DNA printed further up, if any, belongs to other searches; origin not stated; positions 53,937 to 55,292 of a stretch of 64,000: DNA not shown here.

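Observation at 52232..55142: RNA ligase with a HAD phosphatase-like gene and a Lar-like gene: a possible RNA-repair (anti-anticodon-nuclease) module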

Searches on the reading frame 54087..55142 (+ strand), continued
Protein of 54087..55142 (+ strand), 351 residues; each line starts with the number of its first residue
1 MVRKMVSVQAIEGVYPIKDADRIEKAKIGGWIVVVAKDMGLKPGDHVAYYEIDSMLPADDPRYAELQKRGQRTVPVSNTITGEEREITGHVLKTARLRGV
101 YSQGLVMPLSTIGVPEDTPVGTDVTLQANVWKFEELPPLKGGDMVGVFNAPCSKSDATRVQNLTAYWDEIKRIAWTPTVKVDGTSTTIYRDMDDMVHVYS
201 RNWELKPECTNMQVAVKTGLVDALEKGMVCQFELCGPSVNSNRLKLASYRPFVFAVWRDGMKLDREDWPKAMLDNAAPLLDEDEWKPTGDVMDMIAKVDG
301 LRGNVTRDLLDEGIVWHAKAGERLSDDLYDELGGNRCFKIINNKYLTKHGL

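Call 26: search_dna_similar(query=window:54087-55142:+, collection=plasmids, mode=protein, max_rows=25)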
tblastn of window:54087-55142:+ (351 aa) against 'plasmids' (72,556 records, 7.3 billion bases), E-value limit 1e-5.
Records with a match: 15; places in all: 15; records where one place covers at least 80% of the query: 13.
Best place of each record, by identity: 60-80% 5; <60% 10.
By first word of the organism name: Bifidobacterium 5; Curtobacterium 3; Arthrobacter 2; Glaciihabitans 1; Paenarthrobacter 1; Pseudomonas 1; Jeotgalibacillus 1; Pseudarthrobacter 1.
By predicted mobility (MOB-suite, as given by PLSDB): non-mobilizable 15.
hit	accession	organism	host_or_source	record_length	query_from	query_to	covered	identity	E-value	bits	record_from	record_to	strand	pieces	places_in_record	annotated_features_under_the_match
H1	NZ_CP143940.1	Bifidobacterium longum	Homo sapiens,cell culture,human fecal ...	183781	3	351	99%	61.6%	5e-132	422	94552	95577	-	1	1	RNA ligase family protein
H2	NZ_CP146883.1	Bifidobacterium longum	-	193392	3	351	99%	61.6%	1e-131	421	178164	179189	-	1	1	RNA ligase family protein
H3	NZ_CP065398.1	Bifidobacterium longum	cell culture,feces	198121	3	351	99%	61.3%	4e-131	420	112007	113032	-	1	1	RNA ligase family protein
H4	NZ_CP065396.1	Bifidobacterium longum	cell culture,feces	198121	3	351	99%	61.3%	4e-131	420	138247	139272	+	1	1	RNA ligase family protein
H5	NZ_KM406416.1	Bifidobacterium breve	-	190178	3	351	99%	60.7%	8e-130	416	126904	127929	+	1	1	RNA ligase family protein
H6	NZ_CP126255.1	Curtobacterium sp. MCSS17_016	-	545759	3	349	99%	37.7%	4e-50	186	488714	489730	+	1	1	RNA ligase (ATP)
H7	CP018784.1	Curtobacterium pusillum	Zea mays,cell culture,root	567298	3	349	99%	37.7%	8e-50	186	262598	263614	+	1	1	record has no annotation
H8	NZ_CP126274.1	Curtobacterium sp. MCBD17_040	-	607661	3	349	99%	37.2%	5e-46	174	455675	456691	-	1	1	RNA ligase (ATP)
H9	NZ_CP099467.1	Arthrobacter caoxuetaonis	single cell,faeces,Qinghai,China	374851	3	349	99%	36.9%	3e-53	196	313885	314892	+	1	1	RNA ligase (ATP)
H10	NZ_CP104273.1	Arthrobacter sp. zg-Y1110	Marmot,single cell,intestinal contents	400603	3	349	99%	36.8%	1e-49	185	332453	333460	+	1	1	RNA ligase (ATP) | hypothetical protein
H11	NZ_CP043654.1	Glaciihabitans sp. INWT7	pure culture,soil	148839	2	349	99%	36.4%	4e-45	172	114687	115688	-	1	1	RNA ligase (ATP)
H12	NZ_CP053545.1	Paenarthrobacter sp. YJN-5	cell culture,soil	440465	2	349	99%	36.0%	4e-50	186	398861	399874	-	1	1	RNA ligase family protein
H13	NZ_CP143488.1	Pseudomonas silesiensis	single cell,landfill for plastics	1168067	1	349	99%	29.0%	7e-26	116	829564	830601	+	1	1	record has no annotation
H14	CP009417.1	Jeotgalibacillus malaysiensis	-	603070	2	257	73%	33.1%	1e-19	97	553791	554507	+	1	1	hypothetical protein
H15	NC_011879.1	Pseudarthrobacter chlorophenolicus A6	-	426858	108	349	69%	32.5%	6e-22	104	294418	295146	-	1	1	RNA ligase family protein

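Call 27: get_annotated_region(hit=H5, flank=10000)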
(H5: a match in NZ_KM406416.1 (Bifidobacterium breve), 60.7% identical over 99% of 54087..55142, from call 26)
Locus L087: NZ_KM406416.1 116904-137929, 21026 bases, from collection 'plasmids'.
description: Bifidobacterium breve strain JCM 7017 plasmid megaplasmid pMP7017, complete sequence
organism: Bifidobacterium breve (NCBI taxid 1685)
taxonomy: Bacteria; Actinomycetota; Actinomycetes; Bifidobacteriales; Bifidobacteriaceae; Bifidobacterium; Bifidobacterium breve
host: -; source: -; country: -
typing (MOB-suite, as given by PLSDB): non-mobilizable; replicon rep_cluster_329
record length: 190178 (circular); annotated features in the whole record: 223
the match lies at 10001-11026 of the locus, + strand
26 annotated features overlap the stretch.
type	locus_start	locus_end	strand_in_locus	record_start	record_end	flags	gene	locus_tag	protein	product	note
CDS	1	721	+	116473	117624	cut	-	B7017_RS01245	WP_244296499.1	DNA methyltransferase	-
CDS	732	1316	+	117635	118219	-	-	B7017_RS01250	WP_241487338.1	type IIL restriction-modification enzyme MmeI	-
CDS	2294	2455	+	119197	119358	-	-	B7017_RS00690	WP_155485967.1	hypothetical protein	-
CDS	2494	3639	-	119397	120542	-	-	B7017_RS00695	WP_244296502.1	replication protein RepA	-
CDS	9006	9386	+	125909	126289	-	-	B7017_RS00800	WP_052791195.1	hypothetical protein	-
CDS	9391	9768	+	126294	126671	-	-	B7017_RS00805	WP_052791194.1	hypothetical protein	-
CDS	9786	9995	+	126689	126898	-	-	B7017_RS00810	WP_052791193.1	hypothetical protein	-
CDS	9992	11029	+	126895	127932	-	-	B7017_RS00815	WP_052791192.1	RNA ligase family protein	-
CDS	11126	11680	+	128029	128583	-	-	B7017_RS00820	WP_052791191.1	2-C-methyl-D-erythritol 4-phosphate cytidylyltransferase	-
CDS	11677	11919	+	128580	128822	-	-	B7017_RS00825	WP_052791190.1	hypothetical protein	-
CDS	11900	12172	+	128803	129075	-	-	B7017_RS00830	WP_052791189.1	hypothetical protein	-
CDS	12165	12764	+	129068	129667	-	-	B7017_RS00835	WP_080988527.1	ASCH domain-containing protein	-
CDS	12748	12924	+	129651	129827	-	-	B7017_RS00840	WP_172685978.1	hypothetical protein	-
CDS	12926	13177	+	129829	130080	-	-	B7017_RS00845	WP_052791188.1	hypothetical protein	-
CDS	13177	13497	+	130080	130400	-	-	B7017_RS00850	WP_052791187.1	hypothetical protein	-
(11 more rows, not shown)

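Call 38: find_encoding_contigs(protein=P0033, flank=8000, max_places=2)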
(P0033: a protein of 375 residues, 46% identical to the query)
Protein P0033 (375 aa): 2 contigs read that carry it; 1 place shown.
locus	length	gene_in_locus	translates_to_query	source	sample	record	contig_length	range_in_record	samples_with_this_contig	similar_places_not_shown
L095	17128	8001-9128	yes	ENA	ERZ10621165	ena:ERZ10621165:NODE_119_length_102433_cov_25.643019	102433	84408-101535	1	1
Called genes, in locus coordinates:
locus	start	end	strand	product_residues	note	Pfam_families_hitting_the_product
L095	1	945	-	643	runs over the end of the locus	-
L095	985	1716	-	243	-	-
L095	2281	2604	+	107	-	-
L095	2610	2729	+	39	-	-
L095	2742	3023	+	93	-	PF02467:Whib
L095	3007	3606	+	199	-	PF06941:NT5C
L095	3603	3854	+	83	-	-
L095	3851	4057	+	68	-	-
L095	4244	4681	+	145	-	-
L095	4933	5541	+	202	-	-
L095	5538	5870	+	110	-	-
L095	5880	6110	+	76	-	-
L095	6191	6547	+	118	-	-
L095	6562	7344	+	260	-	PF05257:CHAP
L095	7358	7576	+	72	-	-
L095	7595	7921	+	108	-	-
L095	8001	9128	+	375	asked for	PF21189:PHA02142, PF09414:RNA_ligase (weak)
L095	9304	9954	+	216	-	-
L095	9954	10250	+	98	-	-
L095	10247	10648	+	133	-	-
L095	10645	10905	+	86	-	-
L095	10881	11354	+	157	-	-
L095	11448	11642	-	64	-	-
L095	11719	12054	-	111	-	-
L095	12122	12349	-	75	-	-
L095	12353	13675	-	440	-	-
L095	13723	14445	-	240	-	-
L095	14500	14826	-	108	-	PF12957:DUF3846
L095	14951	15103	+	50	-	-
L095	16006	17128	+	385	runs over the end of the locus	-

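Call 39: find_encoding_contigs(protein=P0005, flank=8000, max_places=2)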
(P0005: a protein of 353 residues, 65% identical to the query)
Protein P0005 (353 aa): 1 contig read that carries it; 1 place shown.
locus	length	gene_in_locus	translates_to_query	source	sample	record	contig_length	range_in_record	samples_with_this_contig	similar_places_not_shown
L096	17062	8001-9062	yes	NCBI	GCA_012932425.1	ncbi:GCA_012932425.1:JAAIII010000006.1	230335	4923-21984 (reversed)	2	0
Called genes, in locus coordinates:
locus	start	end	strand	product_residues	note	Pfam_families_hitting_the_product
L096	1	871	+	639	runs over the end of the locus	PF00089:Trypsin, PF13365:Trypsin_2, PF13180:PDZ_2, PF17820:PDZ_6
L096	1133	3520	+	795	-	PF00122:E1-E2_ATPase, PF00702:Hydrolase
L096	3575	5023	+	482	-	PF07992:Pyr_redox_2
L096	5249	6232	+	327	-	PF01435:Peptidase_M48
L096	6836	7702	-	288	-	-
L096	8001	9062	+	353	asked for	PF21189:PHA02142, PF09414:RNA_ligase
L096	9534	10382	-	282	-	PF13391:HNH_2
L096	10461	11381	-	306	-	PF16280:DUF4928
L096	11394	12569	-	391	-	PF00145:DNA_methylase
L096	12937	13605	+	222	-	PF25199:nSTAND_NTPase5 (faint), PF00005:ABC_tran, PF13304:AAA_21 (weak)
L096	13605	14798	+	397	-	PF12704:MacB_PCD (weak), PF02687:FtsX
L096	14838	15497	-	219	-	PF00072:Response_reg, PF08281:Sigma70_r4_2 (weak), PF00196:GerE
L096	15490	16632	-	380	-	-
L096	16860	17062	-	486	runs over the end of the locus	PF13240:Zn_Ribbon_1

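Call 40: find_encoding_contigs(protein=P0007, flank=8000, max_places=2)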
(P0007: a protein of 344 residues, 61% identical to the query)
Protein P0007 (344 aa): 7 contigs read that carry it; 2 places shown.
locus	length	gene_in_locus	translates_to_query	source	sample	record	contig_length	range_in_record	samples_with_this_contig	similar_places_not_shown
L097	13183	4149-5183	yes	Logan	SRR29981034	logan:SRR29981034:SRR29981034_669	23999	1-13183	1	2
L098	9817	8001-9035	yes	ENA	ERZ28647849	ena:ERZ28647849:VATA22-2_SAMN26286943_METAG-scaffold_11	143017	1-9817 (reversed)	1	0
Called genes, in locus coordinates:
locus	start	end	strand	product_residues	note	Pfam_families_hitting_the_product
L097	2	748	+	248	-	?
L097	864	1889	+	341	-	-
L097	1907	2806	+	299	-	PF18843:LPD28 (faint)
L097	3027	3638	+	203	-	-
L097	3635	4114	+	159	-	-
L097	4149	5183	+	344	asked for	PF21189:PHA02142, PF09414:RNA_ligase (weak)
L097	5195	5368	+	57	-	-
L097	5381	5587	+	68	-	-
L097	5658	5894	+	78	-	-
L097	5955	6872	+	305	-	-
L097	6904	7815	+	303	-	-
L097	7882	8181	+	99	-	-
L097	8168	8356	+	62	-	-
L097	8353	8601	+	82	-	-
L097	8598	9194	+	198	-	PF00929:RNase_T, PF16473:Rv2179c-like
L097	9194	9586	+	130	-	-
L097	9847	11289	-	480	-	PF01385:OrfB_IS605, PF07282:Cas12f1-like_TNB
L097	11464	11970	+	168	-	-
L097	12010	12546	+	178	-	-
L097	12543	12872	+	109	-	-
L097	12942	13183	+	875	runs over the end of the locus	-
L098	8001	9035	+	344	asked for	PF21189:PHA02142, PF09414:RNA_ligase (weak)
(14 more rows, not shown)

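Call 46: search_dna_similar(query=window:54087-55142:+, collection=phages, mode=protein, max_rows=40, rows=spread)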
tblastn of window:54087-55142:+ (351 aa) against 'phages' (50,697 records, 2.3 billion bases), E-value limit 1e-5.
Records with a match: 331; places in all: 331; records where one place covers at least 80% of the query: 189.
Best place of each record, by identity: <60% 331.
By first word of the organism name: Pseudomonas 218; Aeromonas 44; Erwinia 10; Sinorhizobium 7; Burkholderia 5; Ralstonia 5; Salmonella 4; Xanthomonas 4; Yersinia 4; Arthrobacter 3; and 16 more.
By host as written in the record: Pseudomonas aeruginosa 74; Pseudomonas aeruginosa PAO1 26; - 19; Pseudomonas aeruginosa PAK 14; Aeromonas salmonicida 13; Aeromonas hydrophila BIOTECH 10089 11; Pseudomonas sp. 9; Pseudomonas syringae pv. porri LMG 28495 8; and 94 more.
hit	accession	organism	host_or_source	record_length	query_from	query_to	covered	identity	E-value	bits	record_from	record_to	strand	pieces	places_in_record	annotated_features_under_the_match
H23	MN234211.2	Arthrobacter phage Mimi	Arthrobacter globiformis NRRL B-2979 SEA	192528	3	349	99%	37.3%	1e-47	178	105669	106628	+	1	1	161: RNA ligase | 160: hypothetical protein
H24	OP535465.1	Synechococcus phage S-CREM1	Synechococcus sp. CB0101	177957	2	349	99%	30.1%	2e-20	99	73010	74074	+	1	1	RNA ligase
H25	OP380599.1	Aeromonas phage avDM10-HWA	Aeromonas hydrophila BIOTECH 10089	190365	3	348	99%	29.6%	2e-20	98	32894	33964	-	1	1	hypothetical protein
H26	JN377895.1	Aeromonas phage Aes012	Aeromonas sp.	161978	3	348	99%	29.4%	3e-23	106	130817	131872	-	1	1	hypothetical protein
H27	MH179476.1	Aeromonas phage 50AhydR13PP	Aeromonas hydrophila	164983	3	348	99%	29.1%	4e-22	103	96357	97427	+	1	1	putative RNA ligase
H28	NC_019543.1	Aeromonas phage Aes508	Aeromonas salmonicida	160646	3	348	99%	28.9%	7e-22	102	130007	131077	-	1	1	RNA ligase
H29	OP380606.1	Aeromonas phage avDM1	Aeromonas hydrophila BIOTECH 10089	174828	3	348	99%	28.6%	7e-19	94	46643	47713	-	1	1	hypothetical protein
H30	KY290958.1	Aeromonas phage SW69-9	Aeromonas salmonicida M15879-11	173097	3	348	99%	28.3%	9e-19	94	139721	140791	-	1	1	hypothetical protein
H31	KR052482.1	Sinorhizobium phage phiN3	Sinorhizobium meliloti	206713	9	348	97%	28.7%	9e-19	94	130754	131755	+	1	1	RNA ligase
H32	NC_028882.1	Pseudomonas phage vB_PaeM_PS24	Pseudomonas aeruginosa PAER2_24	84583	2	349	99%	27.3%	9e-24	108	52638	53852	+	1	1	RNA ligase | hypothetical protein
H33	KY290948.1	Aeromonas phage 44RR2.8t.2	Aeromonas salmonicida HER1098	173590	3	348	99%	27.2%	5e-18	91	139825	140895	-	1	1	hypothetical protein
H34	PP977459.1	Pseudomonas phage vB_PaeM_4073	Pseudomonas aeruginosa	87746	2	349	99%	27.0%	3e-22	103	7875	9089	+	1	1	record has no annotation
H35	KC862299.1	Pseudomonas phage PAK_P3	Pseudomonas aeruginosa PAK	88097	2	349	99%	27.0%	3e-22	103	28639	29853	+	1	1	putative RNA ligase | promoter | hypothetical protein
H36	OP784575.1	Pseudomonas phage pPA-3099-2aT.2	Pseudomonas aeruginosa 3099-2aT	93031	3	349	99%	27.0%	3e-15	83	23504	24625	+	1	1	hypothetical protein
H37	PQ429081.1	Pseudomonas phage vB_VIPPAEUMC02a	Pseudomonas aeruginosa ATCC 15442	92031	3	349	99%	26.8%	9e-15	81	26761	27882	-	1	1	RNA ligase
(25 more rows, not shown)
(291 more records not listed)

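Call 47: get_annotated_region(hit=H23, flank=5000)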
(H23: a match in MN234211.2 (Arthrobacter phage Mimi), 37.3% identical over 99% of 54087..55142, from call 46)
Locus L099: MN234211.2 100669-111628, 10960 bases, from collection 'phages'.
description: Arthrobacter phage Mimi, complete genome.
organism: Arthrobacter phage Mimi (NCBI taxid 2599830)
taxonomy: Viruses; Duplodnaviria; Heunggongvirae; Uroviricota; Caudoviricetes
host: Arthrobacter globiformis NRRL B-2979 SEA; source: soil; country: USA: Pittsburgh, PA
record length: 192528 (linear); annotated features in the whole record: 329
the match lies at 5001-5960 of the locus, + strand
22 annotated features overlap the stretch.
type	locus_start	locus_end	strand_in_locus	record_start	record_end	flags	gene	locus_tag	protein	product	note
CDS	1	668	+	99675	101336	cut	148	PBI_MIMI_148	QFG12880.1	endolysin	-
CDS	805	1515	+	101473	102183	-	149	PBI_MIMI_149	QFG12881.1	endolysin, protease domain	-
tRNA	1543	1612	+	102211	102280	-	150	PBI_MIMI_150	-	tRNA-Met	tRNA-Met(cat)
CDS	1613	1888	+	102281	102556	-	151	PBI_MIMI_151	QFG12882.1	hypothetical protein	-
CDS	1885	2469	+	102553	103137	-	152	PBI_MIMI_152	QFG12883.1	hypothetical protein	-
CDS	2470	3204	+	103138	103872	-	153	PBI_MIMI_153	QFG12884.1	DnaE-like DNA polymerase III (alpha)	-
CDS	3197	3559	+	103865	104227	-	154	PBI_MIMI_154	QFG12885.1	hypothetical protein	-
tRNA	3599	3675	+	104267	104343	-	155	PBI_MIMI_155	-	tRNA-Met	tRNA-Met(cat)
tRNA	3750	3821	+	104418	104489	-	156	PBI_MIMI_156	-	tRNA-Asn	tRNA-Asn(gtt)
tRNA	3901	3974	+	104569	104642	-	157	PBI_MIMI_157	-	tRNA-Ala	tRNA-Ala(tgc)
CDS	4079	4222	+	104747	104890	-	158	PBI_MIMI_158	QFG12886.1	hypothetical protein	-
tRNA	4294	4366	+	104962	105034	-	159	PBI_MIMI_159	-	tRNA-Asp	tRNA-Asp(gtc)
CDS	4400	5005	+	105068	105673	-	160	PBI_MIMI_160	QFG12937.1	hypothetical protein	-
CDS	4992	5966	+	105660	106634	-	161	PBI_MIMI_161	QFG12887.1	RNA ligase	-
tRNA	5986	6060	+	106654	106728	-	162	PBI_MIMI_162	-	tRNA-His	tRNA-His(gtg)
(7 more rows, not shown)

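Call 48: get_annotated_region(hit=H35, flank=4000)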
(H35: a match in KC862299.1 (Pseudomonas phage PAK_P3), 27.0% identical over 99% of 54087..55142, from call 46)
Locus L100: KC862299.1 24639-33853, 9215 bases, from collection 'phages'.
description: Pseudomonas phage PAK_P3, complete genome.
organism: Pseudomonas phage PAK_P3 (NCBI taxid 981431)
taxonomy: Viruses; Duplodnaviria; Heunggongvirae; Uroviricota; Caudoviricetes; Nankokuvirus; Nankokuvirus PAKP3
host: Pseudomonas aeruginosa PAK; source: -; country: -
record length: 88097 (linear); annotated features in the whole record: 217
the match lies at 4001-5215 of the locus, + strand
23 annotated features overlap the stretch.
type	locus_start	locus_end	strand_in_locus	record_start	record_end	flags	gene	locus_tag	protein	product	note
CDS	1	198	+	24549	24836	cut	-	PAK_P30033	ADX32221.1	hypothetical protein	-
ncRNA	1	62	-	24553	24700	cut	-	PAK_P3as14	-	putative antisense RNA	Annotation based on RNA-Seq data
regulatory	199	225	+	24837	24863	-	-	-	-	terminator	Rho-Independent Terminator (RNA-Seq)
regulatory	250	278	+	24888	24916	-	-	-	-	promoter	putative promoter_02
CDS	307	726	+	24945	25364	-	-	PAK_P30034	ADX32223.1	hypothetical protein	-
CDS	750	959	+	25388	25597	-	-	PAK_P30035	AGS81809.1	hypothetical protein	-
CDS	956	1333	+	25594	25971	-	-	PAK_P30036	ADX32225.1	hypothetical protein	-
CDS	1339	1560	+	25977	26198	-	-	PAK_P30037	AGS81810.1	hypothetical protein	-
CDS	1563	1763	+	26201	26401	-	-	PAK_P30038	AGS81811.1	hypothetical protein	-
CDS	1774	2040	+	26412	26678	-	-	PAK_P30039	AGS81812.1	hypothetical protein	-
CDS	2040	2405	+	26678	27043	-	-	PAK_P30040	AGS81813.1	hypothetical protein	flap endonuclease-1; Provisional; Region: PTZ00217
CDS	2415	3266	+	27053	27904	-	-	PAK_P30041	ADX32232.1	hypothetical protein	SPFH domain / Band 7 family; Region: Band_7; pfam01145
CDS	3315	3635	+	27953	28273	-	-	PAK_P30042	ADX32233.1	hypothetical protein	-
CDS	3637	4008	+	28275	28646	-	-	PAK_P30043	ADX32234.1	hypothetical protein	YcaO-like family; Region: YcaO; cl19253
CDS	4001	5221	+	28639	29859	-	-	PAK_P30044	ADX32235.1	putative RNA ligase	putative RNA ligase; Region: PHA02142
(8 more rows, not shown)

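Call 52: search_protein_families(library=pfam, proteins=[L087:11126-11680:+, L095:3007-3606:+, L010:5090-5680:+], max_evalue=0.05)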
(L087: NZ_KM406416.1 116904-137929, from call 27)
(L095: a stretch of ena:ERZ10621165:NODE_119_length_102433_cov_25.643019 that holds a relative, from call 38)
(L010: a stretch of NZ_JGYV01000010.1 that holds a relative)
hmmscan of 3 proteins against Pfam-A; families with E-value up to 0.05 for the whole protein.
L087:11126-11680:+ (184 aa): 5 families
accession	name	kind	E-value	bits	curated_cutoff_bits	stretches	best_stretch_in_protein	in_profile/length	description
PF06941.18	NT5C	-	3.6e-07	30.7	24.8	1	5-158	4-154/180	5' nucleotidase, deoxy (Pyrimidine), cytosolic type C protein (NT5C)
PF00702.32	Hydrolase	-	2.4e-06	28.5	26.4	1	3-103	2-125/191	haloacid dehalogenase-like hydrolase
PF24694.1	LNS2_PITM1-3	-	0.0029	18.1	27.7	1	78-125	23-70/124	PITM 1-3, LNS2 domain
PF13344.12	Hydrolase_6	-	0.0044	17.5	27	1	71-117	9-55/101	Haloacid dehalogenase-like hydrolase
PF25109.1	HAD_PNKP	-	0.0055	17.3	27.6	0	76-119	30-73/143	Polynucleotide kinase PNKP phosphatase domain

L095:3007-3606:+ (199 aa): 1 family
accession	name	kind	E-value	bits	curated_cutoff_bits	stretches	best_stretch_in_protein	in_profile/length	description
PF06941.18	NT5C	-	1.9e-08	34.8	24.8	1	3-188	4-174/180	5' nucleotidase, deoxy (Pyrimidine), cytosolic type C protein (NT5C)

L010:5090-5680:+ (197 aa): 1 family
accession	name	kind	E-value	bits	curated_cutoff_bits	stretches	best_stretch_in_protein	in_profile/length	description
PF06941.18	NT5C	-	1.6e-07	31.8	24.8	1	1-186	4-174/180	5' nucleotidase, deoxy (Pyrimidine), cytosolic type C protein (NT5C)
